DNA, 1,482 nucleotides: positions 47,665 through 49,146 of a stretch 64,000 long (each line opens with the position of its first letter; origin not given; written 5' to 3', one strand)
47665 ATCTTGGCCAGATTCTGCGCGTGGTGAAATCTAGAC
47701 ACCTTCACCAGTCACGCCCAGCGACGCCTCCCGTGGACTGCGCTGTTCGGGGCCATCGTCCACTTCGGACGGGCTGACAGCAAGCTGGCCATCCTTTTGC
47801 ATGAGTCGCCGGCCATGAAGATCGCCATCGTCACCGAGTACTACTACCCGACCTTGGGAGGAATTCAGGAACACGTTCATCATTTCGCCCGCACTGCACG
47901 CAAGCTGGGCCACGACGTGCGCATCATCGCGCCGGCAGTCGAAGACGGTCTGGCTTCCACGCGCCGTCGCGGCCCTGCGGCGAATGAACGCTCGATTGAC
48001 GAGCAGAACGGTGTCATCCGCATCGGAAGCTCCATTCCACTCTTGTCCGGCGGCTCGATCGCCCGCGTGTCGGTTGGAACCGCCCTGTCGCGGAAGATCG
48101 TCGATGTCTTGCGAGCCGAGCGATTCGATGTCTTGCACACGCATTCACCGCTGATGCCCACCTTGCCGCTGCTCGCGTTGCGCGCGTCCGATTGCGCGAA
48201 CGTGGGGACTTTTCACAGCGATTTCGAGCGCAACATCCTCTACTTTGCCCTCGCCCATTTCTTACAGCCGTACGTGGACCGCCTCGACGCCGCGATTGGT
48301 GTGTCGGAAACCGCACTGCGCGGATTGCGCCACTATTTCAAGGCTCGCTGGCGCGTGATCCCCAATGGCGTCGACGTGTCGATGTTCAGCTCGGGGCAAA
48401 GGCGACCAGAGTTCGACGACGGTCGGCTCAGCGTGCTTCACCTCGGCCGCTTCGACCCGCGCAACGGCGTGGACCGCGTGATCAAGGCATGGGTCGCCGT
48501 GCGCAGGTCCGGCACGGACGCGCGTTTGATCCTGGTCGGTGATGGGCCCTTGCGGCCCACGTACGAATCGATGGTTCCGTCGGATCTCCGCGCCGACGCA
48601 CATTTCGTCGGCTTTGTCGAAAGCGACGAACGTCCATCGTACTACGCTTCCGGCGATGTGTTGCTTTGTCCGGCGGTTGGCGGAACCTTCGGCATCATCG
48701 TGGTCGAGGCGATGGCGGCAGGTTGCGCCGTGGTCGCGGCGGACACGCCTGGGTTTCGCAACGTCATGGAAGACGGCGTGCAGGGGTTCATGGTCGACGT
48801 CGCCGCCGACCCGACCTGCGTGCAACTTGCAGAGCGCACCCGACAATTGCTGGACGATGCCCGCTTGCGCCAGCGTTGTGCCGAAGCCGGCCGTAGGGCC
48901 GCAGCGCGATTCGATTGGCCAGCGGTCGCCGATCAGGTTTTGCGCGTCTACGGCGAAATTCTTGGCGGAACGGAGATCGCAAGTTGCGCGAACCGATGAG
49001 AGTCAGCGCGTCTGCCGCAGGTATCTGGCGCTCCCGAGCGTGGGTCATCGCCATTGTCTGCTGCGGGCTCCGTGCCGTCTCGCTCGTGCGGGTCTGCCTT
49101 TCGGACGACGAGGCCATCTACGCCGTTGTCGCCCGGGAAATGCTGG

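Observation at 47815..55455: Five-gene translationally coupled envelope glycolipid/phospholipid operon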

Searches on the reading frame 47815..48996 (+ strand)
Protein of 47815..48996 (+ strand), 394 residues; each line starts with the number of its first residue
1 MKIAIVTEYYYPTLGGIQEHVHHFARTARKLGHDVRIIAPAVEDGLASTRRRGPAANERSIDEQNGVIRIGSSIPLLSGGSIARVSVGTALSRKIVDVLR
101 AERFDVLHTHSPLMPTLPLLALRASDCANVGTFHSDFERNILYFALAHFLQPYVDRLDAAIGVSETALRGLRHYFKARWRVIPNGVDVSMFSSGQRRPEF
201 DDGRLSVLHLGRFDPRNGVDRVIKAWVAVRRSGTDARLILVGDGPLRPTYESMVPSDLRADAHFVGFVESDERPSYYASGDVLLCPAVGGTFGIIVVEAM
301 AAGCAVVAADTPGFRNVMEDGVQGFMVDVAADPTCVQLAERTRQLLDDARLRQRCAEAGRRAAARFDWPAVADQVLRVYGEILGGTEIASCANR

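Call 4: search_protein_families(library=pfam, proteins=[window:47815-48996:+], max_evalue=0.01)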
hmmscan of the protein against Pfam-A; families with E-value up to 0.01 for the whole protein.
window:47815-48996:+ (394 aa): 7 families
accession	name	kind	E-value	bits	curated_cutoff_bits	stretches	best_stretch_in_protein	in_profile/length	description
PF00534.26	Glycos_transf_1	-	3.1e-29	102.1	26.4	1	198-361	9-171/172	Glycosyl transferases group 1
PF13692.12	Glyco_trans_1_4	-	4e-28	98.9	27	1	206-348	3-142/142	Glycosyl transferases group 1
PF13439.12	Glyco_transf_4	-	1.1e-25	91.1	28.5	1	15-189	2-169/170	Glycosyltransferase Family 4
PF13579.12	Glyco_trans_4_4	-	3.4e-13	50.7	29.7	1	15-185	1-158/158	Glycosyl transferase 4-like domain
PF13524.12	Glyco_trans_1_2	-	3.5e-09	37.2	25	1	234-376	13-143/144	Glycosyl transferase-like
PF20706.3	GT4-conflict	-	1.3e-06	28.2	26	1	191-374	186-384/385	Family 4 Glycosyltransferase in conflict systems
PF08323.17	Glyco_transf_5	-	0.0041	17.3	22.7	0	2-48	1-48/239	Starch synthase catalytic domain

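Call 6: search_protein_families(library=ncbifam, proteins=[window:47815-48996:+], max_evalue=0.01)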
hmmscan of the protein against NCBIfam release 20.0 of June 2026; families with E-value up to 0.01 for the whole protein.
window:47815-48996:+ (394 aa): 35 families (the best 25 are shown)
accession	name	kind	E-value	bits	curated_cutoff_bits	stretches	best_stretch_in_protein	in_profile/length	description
TIGR03999.1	thiol_BshA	equivalog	4.6e-28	98.2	273.7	1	90-383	71-374/375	N-acetyl-alpha-D-glucosaminyl L-malate synthase BshA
TIGR02149.1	glgA_Coryne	subfamily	2.3e-23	83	302.4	1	158-383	146-391/391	glycogen synthase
TIGR04047.1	MSMEG_0565_glyc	hypoth_equivalog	2.7e-23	82.6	259.85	1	20-379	17-371/373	MSMEG_0565 family glycosyltransferase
TIGR04063.1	stp3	hypoth_equivalog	8e-23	81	442.05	1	175-383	178-396/397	TIGR04063 family PEP-CTERM/XrtA system glycosyltransferase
NF038295.1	EPS_HpsP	equivalog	1.4e-22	80.3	550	1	172-383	171-388/388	hormogonium polysaccharide biosynthesis glycosyltransferase HpsP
NF038229.1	Glyco4_Geo_Pelo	equivalog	5.8e-21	74.9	400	1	172-383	128-337/338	GPMC system family 4 glycosyltransferase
NF041876.1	EPS_EpsE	equivalog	7e-21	74.9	400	1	170-369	179-383/389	exopolysaccharide biosynthesis GT4 family glycosyltransferase EpsE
TIGR03088.1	stp2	hypoth_equivalog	9e-20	71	409.05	1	139-383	122-374/374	TIGR03088 family PEP-CTERM/XrtA system glycosyltransferase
TIGR03449.1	mycothiol_MshA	equivalog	1.1e-18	67.4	462.5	1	176-382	187-403/406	D-inositol-3-phosphate glycosyltransferase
NF053787.1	GlcN_PG_synth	equivalog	2.1e-18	66.3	480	1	94-383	73-360/361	N-acetylglucosaminyl phosphatidylglycerol synthase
NF049988.1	MGlcDAGSynMgs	equivalog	8.4e-18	64.9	400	2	212-331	221-341/398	alpha-monoglucosyldiacylglycerol synthase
NF041879.1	EPS_EpsH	equivalog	7e-15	54.7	800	1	155-385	188-419/431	exopolysaccharide biosynthesis glycosyltransferase EpsH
NF041010.1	glycosy_Agl16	equivalog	8.8e-15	54.4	575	1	158-382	135-351/352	glycosylation protein Agl16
TIGR04157.1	glyco_rSAM_CFB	subfamily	5.6e-13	48.6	400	1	155-361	168-387/406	TIGR04157 family glycosyltransferase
NF050063.1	ProtGlycPglJ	equivalog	1.3e-11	44.4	500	1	180-377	171-361/363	N-acetylgalactosamine-N,N'-diacetylbacillosaminyl-diphospho-undecaprenol 4-alpha-N-acetylgalactosaminyltransferase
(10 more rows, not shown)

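Call 24: search_solved_structures(query=window:47815-48996:+, max_evalue=0.00001)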
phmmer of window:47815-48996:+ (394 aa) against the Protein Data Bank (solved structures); distinct sequences matched with E-value up to 0.00001: 32.
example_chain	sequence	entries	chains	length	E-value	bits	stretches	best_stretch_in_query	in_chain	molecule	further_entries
4n9w_A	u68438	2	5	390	6.3e-50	173.5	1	1-385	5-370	GDP-mannose-dependent alpha-(1-2)-phosphatidylinositol mannosyltransferase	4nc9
2gej_A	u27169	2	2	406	7.5e-50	173.2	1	1-385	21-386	PHOSPHATIDYLINOSITOL MANNOSYLTRANSFERASE (PimA)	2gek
3c4q_A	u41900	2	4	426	1e-14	57.6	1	151-385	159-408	Predicted glycosyltransferases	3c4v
3c48_A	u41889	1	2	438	1.1e-14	57.4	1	151-385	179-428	Predicted glycosyltransferases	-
5i45_A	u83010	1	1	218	1.6e-14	56.9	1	184-383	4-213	Glycosyl transferases group 1 family protein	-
2jjm_A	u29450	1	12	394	4.2e-14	55.5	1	89-383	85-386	GLYCOSYL TRANSFERASE, GROUP 1 FAMILY PROTEIN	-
6kih_A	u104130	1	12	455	4.3e-14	55.5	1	177-385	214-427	Tll1590 protein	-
3mbo_A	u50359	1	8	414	4.9e-14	55.3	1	89-383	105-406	Glycosyltransferase, group 1 family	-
6tvp_A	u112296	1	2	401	8.7e-14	54.5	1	155-382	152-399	Alpha-maltose-1-phosphate synthase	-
5d00_A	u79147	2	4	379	1.1e-13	54.1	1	90-381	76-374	N-acetyl-alpha-D-glucosaminyl L-malate synthase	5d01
6d9t_A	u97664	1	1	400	1.7e-13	53.6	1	90-382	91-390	Glycosyl transferase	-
6n1x_A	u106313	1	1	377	1.7e-13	53.5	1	90-381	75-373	Glycosyltransferase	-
3oka_A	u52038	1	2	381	7.8e-13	51.4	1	157-375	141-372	GDP-mannose-dependent alpha-(1-6)-phosphatidylinositol monomannoside mannosyltransferase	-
3okc_A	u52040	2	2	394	8.3e-13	51.3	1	157-376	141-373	GDP-mannose-dependent alpha-(1-6)-phosphatidylinositol monomannoside mannosyltransferase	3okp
7qsg_A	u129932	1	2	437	1.3e-11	47.3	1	179-384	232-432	D-inositol 3-phosphate glycosyltransferase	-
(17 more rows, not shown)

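Call 32: search_solved_structures(query=window:47815-48996:+, max_evalue=1e-30, show_alignments=1)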
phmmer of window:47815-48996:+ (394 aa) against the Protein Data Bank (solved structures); distinct sequences matched with E-value up to 1e-30: 2.
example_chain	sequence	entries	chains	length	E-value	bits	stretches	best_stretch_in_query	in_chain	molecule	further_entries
4n9w_A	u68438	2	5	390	6.3e-50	173.5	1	1-385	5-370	GDP-mannose-dependent alpha-(1-2)-phosphatidylinositol mannosyltransferase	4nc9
2gej_A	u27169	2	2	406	7.5e-50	173.2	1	1-385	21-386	PHOSPHATIDYLINOSITOL MANNOSYLTRANSFERASE (PimA)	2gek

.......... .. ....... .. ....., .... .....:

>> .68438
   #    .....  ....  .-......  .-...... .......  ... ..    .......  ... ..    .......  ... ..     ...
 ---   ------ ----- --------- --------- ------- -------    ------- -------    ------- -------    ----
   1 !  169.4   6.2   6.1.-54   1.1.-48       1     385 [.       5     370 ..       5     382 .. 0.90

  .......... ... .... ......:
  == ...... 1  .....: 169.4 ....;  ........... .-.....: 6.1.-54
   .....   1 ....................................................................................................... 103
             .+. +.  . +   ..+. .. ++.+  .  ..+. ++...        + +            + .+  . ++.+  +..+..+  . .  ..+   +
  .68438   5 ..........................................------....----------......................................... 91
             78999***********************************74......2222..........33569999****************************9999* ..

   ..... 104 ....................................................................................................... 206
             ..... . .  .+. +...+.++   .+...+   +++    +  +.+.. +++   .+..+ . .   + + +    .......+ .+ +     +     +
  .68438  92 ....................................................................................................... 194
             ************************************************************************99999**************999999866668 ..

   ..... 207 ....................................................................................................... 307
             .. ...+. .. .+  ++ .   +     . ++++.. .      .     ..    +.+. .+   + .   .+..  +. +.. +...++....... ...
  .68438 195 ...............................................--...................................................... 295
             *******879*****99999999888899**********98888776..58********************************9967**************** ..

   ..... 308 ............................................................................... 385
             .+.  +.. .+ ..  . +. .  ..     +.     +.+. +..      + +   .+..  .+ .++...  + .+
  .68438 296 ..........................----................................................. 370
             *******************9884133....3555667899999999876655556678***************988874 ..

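Call 52: list_cluster_members(proteins=[window:47815-48996:+, window:48996-50552:+, window:50555-53155:+, window:53465-54367:+, window:53286-53465:+, L001:7296-8384:+])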
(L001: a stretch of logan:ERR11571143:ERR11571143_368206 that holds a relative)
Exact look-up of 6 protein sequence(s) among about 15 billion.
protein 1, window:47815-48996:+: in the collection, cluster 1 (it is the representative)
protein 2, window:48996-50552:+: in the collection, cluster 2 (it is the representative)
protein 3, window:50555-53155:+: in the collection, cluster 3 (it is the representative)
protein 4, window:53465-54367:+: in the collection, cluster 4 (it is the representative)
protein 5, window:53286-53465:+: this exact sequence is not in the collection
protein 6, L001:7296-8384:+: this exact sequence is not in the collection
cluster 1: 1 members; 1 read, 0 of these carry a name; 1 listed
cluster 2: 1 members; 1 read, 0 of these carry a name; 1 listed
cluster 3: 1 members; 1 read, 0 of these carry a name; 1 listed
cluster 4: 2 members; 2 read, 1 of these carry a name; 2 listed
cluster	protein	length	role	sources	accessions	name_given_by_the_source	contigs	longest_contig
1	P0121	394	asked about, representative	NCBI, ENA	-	-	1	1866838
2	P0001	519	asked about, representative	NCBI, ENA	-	-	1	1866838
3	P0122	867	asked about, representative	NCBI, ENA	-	-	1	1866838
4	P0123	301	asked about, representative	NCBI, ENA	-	-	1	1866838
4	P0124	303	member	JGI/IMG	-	CDP-diacylglycerol--glycerol-3-phosphate 3-phosphatidyltransferase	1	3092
